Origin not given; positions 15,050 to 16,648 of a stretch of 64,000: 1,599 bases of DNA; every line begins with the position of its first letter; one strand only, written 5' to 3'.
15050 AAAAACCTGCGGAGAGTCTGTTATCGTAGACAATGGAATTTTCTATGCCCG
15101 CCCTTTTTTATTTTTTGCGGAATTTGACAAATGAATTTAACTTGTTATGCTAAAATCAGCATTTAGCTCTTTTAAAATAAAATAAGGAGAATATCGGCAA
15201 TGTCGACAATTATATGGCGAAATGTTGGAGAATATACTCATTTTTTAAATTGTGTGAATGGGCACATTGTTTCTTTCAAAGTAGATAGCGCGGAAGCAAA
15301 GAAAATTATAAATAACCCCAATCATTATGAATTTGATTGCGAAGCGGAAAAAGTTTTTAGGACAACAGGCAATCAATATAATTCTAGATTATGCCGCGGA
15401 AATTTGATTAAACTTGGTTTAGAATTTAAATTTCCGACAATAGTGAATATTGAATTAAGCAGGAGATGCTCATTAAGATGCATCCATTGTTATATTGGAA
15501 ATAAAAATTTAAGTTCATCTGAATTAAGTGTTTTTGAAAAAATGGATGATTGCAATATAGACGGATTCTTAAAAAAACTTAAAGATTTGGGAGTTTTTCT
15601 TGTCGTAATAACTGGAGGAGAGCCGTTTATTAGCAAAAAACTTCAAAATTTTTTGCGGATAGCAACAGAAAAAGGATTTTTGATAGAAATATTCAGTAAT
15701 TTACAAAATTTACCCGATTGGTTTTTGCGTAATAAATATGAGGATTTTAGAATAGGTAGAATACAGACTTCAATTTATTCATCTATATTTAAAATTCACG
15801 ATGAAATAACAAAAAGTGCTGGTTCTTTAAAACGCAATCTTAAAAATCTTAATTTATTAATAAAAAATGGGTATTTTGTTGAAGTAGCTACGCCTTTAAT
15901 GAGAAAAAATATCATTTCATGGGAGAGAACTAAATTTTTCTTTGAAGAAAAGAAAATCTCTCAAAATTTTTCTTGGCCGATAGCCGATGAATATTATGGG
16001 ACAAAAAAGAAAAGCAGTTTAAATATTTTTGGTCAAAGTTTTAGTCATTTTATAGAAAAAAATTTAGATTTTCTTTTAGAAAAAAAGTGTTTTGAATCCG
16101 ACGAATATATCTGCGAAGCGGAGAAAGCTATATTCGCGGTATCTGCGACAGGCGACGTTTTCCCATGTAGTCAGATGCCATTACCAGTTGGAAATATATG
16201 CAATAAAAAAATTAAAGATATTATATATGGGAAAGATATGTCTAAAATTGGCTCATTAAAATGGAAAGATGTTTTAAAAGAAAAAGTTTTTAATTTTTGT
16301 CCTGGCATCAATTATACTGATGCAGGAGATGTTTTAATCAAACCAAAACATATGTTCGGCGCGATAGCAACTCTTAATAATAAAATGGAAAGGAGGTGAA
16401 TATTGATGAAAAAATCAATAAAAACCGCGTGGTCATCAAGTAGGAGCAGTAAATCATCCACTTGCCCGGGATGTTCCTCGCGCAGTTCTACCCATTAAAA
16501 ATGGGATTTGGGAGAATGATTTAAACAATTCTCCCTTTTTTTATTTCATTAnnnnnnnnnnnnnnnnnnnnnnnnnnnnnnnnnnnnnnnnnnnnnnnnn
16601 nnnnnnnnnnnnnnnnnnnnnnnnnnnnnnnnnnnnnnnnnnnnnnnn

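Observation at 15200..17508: rSAM with N-terminal RRE-like extension, then a 30-aa Ser/Cys-rich peptide, then a kinase-fold protein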

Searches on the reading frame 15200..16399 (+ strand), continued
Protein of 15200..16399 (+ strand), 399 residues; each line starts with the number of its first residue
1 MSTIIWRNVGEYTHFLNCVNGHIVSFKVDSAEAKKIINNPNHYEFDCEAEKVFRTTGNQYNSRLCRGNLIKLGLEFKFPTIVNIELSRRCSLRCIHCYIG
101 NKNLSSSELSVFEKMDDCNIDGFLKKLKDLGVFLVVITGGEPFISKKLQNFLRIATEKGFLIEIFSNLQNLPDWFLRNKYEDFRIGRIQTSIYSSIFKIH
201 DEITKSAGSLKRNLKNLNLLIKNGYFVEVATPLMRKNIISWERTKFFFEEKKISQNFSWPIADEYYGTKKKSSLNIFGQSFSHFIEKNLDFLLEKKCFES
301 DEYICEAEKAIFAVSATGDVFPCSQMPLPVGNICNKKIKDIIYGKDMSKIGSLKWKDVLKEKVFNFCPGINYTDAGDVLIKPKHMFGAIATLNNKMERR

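Call 73: find_encoding_contigs(protein=P0237, flank=4000, max_places=1)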
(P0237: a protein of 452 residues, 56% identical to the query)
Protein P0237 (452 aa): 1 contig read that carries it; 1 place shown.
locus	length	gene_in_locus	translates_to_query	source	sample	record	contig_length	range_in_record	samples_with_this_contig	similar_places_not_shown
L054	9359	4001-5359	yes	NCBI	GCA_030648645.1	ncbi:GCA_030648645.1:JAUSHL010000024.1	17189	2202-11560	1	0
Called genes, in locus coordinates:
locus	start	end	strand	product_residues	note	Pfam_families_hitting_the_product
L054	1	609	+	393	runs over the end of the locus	PF13173:AAA_14, PF13635:DUF4143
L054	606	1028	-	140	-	PF01258:zf-dskA_traR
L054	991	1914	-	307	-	PF01790:LGT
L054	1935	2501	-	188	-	PF08207:EFP_N, PF01132:EFP, PF09285:Elong-fact-P_C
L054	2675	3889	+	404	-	PF01168:Ala_racemase_N (weak), PF02784:Orn_Arg_deC_N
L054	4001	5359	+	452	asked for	PF05402:PqqD, PF04055:Radical_SAM, PF13186:SPASM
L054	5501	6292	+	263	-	PF01170:UPF0020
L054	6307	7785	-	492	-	PF02789:Peptidase_M17_N, PF00883:Peptidase_M17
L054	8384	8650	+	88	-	-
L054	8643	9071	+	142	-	PF01850:PIN (weak)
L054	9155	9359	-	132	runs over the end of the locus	-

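Call 74: find_encoding_contigs(protein=P0106, flank=4000, max_places=1)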
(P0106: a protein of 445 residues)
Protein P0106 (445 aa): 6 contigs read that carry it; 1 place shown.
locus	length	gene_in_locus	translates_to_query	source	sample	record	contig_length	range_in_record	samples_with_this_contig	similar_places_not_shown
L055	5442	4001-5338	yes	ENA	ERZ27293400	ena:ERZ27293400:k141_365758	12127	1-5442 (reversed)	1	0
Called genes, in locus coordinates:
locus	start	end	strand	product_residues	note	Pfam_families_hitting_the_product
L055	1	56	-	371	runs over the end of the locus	PF04055:Radical_SAM, PF13353:Fer4_12, PF13186:SPASM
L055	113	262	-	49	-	-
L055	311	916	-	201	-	PF13527:Acetyltransf_9 (faint), PF00583:Acetyltransf_1, PF13673:Acetyltransf_10, PF13508:Acetyltransf_7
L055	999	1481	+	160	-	PF01272:GreA_GreB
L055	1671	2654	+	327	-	PF02016:Peptidase_S66, PF17676:Peptidase_S66C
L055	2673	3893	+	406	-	PF01168:Ala_racemase_N, PF02784:Orn_Arg_deC_N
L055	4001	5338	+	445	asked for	PF05402:PqqD, PF04055:Radical_SAM, PF13186:SPASM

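Call 75: find_encoding_contigs(protein=P0242, flank=4000, max_places=1)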
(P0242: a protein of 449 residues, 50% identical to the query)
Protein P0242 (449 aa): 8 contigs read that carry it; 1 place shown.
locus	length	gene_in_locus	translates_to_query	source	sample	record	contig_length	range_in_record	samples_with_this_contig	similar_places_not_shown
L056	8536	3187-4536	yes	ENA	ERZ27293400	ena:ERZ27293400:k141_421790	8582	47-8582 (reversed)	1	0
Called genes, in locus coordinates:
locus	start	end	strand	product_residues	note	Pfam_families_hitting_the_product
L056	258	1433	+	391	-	PF21135:DRL_cat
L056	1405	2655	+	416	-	PF13204:Apiosidase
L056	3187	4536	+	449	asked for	PF04055:Radical_SAM, PF13186:SPASM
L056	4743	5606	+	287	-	-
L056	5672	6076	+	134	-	-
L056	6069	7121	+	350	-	-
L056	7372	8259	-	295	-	PF13683:rve_3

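Call 76: find_encoding_contigs(protein=P0243, flank=4000, max_places=1)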
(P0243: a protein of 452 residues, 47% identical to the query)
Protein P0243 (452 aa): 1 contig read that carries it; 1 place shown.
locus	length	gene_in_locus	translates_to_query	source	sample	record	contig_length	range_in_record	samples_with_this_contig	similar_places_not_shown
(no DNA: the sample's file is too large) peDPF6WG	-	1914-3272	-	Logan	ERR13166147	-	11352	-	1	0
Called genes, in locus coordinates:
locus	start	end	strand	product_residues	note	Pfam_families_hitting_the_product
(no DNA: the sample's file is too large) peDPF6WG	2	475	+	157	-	?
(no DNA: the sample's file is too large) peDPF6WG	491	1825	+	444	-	-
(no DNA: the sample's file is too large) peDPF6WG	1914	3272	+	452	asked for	PF05402:PqqD, PF04055:Radical_SAM, PF13186:SPASM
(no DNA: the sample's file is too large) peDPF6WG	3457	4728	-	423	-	PF05977:MFS_3, PF07690:MFS_1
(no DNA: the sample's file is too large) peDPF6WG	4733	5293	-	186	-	PF01590:GAF, PF13185:GAF_2, PF13492:GAF_3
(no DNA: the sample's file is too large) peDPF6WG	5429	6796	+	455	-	PF13476:AAA_23 (faint), PF13304:AAA_21, PF13175:AAA_15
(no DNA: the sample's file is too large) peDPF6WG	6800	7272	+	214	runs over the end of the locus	-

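Call 86: search_protein_families(library=ncbifam, proteins=[L007:4201-5046:-, L054:5501-6292:+, L053:5270-6892:+, L054:2675-3889:+, L050:2439-3677:+, L053:6889-7590:+, L005:6429-7364:+, L004:4475-4930:+], max_evalue=0.00001)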
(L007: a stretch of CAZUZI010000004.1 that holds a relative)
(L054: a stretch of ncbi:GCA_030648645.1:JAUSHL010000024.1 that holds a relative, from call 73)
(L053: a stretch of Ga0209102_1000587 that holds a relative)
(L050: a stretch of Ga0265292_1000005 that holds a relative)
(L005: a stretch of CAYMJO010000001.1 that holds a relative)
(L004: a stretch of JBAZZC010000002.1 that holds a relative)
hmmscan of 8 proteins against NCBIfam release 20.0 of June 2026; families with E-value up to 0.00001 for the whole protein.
L007:4201-5046:- (281 aa): 7 families
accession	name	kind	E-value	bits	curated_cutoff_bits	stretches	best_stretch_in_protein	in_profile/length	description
NF040721.1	Trm14_Arch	equivalog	3.9e-22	78.9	280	2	170-277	261-369/370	tRNA (guanine(6)-N2)-methyltransferase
NF040850.1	Trm14_Thcoccales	equivalog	1.2e-16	60.6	480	1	98-277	187-364/365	tRNA (guanine(6)-N2)-methyltransferase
NF033398.1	rRNA_meth_EmtA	equivalog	1.3e-13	51.1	625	1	50-246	117-298/336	EmtA family 23S rRNA (guanine(2470)) methyltransferase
TIGR01177.1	TIGR01177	hypoth_equivalog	2.6e-13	50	316.55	1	100-261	153-313/330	TIGR01177 family methyltransferase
NF008748.0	PRK11783.1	equivalog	7e-10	37.7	466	0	155-250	260-356/704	bifunctional 23S rRNA (guanine(2069)-N(7))-methyltransferase RlmK/23S rRNA (guanine(2445)-N(2))-methyltransferase RlmL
NF041081.1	prot_lys_mtase_Arch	equivalog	6.8e-07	29.5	200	1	121-178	1-58/142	protein-lysine N-methyltransferase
TIGR03534.1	RF_mod_PrmC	equivalog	7.3e-07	28.9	199.1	1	124-209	81-166/253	peptide chain release factor N(5)-glutamine methyltransferase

L054:5501-6292:+ (263 aa): 5 families
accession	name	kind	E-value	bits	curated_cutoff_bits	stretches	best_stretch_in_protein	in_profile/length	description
NF040721.1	Trm14_Arch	equivalog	3.6e-23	82.3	280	2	64-130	145-211/370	tRNA (guanine(6)-N2)-methyltransferase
NF040850.1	Trm14_Thcoccales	equivalog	1.1e-14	54.1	480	1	64-253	172-358/365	tRNA (guanine(6)-N2)-methyltransferase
TIGR01177.1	TIGR01177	hypoth_equivalog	2.6e-14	53.3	316.55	1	82-241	154-311/330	TIGR01177 family methyltransferase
NF008748.0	PRK11783.1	equivalog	4.4e-11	41.7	466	0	137-230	261-355/704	bifunctional 23S rRNA (guanine(2069)-N(7))-methyltransferase RlmK/23S rRNA (guanine(2445)-N(2))-methyltransferase RlmL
NF033398.1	rRNA_meth_EmtA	equivalog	4.8e-10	39.3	625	1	82-233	159-305/336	EmtA family 23S rRNA (guanine(2470)) methyltransferase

L053:5270-6892:+ (540 aa): 12 families
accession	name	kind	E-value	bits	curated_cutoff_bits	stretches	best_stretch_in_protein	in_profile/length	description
NF040721.1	Trm14_Arch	equivalog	1.6e-25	90.1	280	2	413-536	245-368/370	tRNA (guanine(6)-N2)-methyltransferase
NF040850.1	Trm14_Thcoccales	equivalog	2.2e-21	76.2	480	1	357-498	189-330/365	tRNA (guanine(6)-N2)-methyltransferase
NF008748.0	PRK11783.1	equivalog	9.7e-19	67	466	2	201-408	9-212/704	bifunctional 23S rRNA (guanine(2069)-N(7))-methyltransferase RlmK/23S rRNA (guanine(2445)-N(2))-methyltransferase RlmL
TIGR01177.1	TIGR01177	hypoth_equivalog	5.4e-17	62.1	316.55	1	295-508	86-303/330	TIGR01177 family methyltransferase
NF033398.1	rRNA_meth_EmtA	equivalog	9.3e-17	61.4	625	1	304-539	104-333/336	EmtA family 23S rRNA (guanine(2470)) methyltransferase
TIGR03534.1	RF_mod_PrmC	equivalog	7.9e-10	38.6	199.1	1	389-465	89-166/253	peptide chain release factor N(5)-glutamine methyltransferase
TIGR00536.1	hemK_fam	subfamily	5.5e-09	35.5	115.5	1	391-465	117-192/286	HemK family protein methyltransferase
NF011529.0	PRK14968.1-3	equivalog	4.3e-08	32.8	162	1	397-465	43-108/198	putative methyltransferase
TIGR03533.1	L3_gln_methyl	equivalog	1.5e-07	31.1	229.7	1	389-465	122-199/284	50S ribosomal protein L3 N(5)-glutamine methyltransferase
NF001244.0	PRK00216.1-5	equivalog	3.3e-07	29.8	216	1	391-493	51-148/236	bifunctional demethylmenaquinone methyltransferase/2-methoxy-6-polyprenyl-1,4-benzoquinol methylase UbiE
TIGR00091.1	TIGR00091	equivalog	7.1e-07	28.8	112.65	1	397-523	25-155/194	tRNA (guanosine(46)-N7)-methyltransferase TrmB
TIGR00537.1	hemK_rel_arch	hypoth_equivalog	2.8e-06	27.1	87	1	398-465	27-92/179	HemK2/MTQ2 family protein methyltransferase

L054:2675-3889:+ (404 aa): 6 families
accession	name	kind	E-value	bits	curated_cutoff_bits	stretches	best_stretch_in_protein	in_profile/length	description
TIGR01048.1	lysA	equivalog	1.8e-51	175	297.9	1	11-378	4-381/417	diaminopimelate decarboxylase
TIGR03099.1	dCO2ase_PEP1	hypoth_equivalog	1.1e-31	110.3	478.45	1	10-391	2-397/398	pyridoxal-dependent decarboxylase, exosortase A system-associated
NF006515.0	PRK08961.1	equivalog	4.3e-30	104.4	802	1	62-384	528-850/861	bifunctional aspartate kinase/diaminopimelate decarboxylase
NF052544.1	OrLyDeCDokD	equivalog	1.8e-25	89.5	700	1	7-297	17-325/461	ornithine/lysine decarboxylase DokD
NF003763.0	PRK05354.1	equivalog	1.7e-07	30.1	369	1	166-298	222-363/636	biosynthetic arginine decarboxylase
TIGR01273.1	speA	equivalog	2.9e-07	29.4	624.1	1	165-297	213-354/624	arginine decarboxylase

L050:2439-3677:+ (412 aa): 6 families
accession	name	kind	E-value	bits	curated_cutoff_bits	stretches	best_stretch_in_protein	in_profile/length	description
TIGR01048.1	lysA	equivalog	1.7e-40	138.8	297.9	1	13-405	6-400/417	diaminopimelate decarboxylase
NF006515.0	PRK08961.1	equivalog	1.9e-26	92.3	802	1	29-386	500-844/861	bifunctional aspartate kinase/diaminopimelate decarboxylase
TIGR03099.1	dCO2ase_PEP1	hypoth_equivalog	1.1e-24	87.3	478.45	1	14-303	6-294/398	pyridoxal-dependent decarboxylase, exosortase A system-associated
NF052544.1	OrLyDeCDokD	equivalog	2.1e-20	72.8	700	1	6-300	16-320/461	ornithine/lysine decarboxylase DokD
NF003763.0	PRK05354.1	equivalog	5.9e-11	41.6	369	1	95-307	135-364/636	biosynthetic arginine decarboxylase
TIGR01273.1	speA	equivalog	1.7e-09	36.7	624.1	1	105-304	137-353/624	arginine decarboxylase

L053:6889-7590:+ (233 aa): 2 families
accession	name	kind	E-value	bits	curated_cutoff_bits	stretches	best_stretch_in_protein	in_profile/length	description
NF003642.0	PRK05282.1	equivalog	4.4e-10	39.4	156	1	74-220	74-219/233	dipeptidase PepE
TIGR02069.1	cyanophycinase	equivalog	4.3e-06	26.4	126.6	1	68-129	71-132/250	cyanophycinase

L005:6429-7364:+ (311 aa): 1 family
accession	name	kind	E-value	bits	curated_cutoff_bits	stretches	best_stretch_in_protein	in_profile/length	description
TIGR02906.1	spore_CotS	subfamily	7.2e-10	38.3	172.7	0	170-224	185-240/314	CotS family spore coat protein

L004:4475-4930:+ (151 aa): 0 families

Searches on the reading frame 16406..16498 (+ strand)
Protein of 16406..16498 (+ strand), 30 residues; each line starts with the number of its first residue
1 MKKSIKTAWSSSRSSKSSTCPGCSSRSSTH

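Call 6: search_protein_families(library=ncbifam, proteins=[window:16406-16498:+], max_evalue=0.01)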
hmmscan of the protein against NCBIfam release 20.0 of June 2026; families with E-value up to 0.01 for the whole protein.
window:16406-16498:+ (30 aa): 0 families

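Call 33: search_protein_families(library=ncbifam, proteins=[window:16406-16495:+], max_evalue=10)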
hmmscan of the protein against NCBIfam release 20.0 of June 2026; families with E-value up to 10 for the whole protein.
seq(30 aa): 0 families
